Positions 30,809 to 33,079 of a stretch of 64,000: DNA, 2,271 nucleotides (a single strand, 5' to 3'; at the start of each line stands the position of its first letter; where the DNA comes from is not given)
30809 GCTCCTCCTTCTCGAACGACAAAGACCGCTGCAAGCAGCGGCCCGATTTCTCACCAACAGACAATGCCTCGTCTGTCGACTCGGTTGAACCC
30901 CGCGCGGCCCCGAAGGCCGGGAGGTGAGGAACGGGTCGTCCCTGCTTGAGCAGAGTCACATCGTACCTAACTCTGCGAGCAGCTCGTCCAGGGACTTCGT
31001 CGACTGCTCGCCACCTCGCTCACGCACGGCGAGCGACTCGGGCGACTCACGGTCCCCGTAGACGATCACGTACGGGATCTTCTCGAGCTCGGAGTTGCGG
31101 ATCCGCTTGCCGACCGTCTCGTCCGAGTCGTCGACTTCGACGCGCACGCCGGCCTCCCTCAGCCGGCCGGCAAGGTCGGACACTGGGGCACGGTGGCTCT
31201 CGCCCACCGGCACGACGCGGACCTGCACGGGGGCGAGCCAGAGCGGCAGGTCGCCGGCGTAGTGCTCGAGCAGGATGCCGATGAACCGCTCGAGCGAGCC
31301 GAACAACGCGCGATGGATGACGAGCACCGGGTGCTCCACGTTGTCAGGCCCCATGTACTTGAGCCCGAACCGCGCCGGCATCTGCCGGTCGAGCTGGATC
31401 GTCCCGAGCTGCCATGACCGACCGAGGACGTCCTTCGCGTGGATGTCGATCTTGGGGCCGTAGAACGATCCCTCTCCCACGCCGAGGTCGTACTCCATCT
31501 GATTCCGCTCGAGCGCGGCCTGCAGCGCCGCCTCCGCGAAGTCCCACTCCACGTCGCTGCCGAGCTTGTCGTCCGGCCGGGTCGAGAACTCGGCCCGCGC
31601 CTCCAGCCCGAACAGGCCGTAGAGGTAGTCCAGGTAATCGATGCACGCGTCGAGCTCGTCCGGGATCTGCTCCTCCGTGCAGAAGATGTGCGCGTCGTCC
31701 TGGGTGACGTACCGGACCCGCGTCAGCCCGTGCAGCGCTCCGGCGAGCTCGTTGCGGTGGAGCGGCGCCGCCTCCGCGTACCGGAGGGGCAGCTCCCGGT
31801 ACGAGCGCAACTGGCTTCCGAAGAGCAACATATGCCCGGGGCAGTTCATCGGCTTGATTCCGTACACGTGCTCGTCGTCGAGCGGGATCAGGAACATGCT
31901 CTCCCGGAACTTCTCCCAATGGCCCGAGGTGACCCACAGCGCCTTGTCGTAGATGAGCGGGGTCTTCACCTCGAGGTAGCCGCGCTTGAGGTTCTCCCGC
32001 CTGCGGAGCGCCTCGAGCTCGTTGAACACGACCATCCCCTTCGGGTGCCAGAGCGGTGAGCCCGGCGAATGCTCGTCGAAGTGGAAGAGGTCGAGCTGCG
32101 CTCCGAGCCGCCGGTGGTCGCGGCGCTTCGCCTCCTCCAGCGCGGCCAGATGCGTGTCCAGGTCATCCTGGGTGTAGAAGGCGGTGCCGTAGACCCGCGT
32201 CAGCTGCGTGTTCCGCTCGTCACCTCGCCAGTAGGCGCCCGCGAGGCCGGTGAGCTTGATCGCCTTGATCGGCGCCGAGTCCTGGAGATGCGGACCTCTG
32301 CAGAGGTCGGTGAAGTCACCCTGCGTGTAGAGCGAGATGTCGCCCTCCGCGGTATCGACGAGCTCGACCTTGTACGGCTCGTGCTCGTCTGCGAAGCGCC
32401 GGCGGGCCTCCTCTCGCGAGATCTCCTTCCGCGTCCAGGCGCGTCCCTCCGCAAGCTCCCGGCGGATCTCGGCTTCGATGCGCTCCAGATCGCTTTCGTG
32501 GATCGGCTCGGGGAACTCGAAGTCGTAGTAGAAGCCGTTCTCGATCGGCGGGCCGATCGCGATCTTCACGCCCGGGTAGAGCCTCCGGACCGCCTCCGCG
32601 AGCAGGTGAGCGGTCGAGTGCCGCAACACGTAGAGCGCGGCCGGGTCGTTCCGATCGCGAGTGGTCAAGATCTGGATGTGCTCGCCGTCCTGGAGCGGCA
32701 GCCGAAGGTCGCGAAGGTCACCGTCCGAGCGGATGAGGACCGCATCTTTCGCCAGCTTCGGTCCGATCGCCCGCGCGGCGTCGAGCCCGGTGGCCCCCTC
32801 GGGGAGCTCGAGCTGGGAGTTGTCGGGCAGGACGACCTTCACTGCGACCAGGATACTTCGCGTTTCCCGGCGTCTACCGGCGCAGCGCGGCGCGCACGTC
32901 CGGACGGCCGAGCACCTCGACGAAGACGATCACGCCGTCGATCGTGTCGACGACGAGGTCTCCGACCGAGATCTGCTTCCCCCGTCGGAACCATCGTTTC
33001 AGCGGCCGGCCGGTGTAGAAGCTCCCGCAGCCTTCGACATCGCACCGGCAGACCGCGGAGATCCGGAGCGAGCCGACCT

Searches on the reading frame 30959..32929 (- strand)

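Call 53: search_protein_families(library=pfam, proteins=[window:30959-32929:-], max_evalue=0.0001)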
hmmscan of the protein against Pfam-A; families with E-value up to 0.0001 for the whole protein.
window:30959-32929:- (657 aa): 4 families
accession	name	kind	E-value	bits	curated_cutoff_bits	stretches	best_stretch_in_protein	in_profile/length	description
PF00587.30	tRNA-synt_2b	-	4e-41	141.5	29.3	1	351-557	6-179/179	tRNA synthetase class II core domain (G, H, P, S and T)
PF03129.25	HGTP_anticodon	-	5.4e-20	71.8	21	1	569-654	1-91/94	Anticodon binding domain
PF07973.19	tRNA_SAD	-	1.5e-12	47.7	24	1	198-247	1-44/44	Threonyl and Alanyl tRNA synthetase second additional domain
PF02824.27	TGS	-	2.7e-10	40.6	22.2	1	30-89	1-60/60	TGS domain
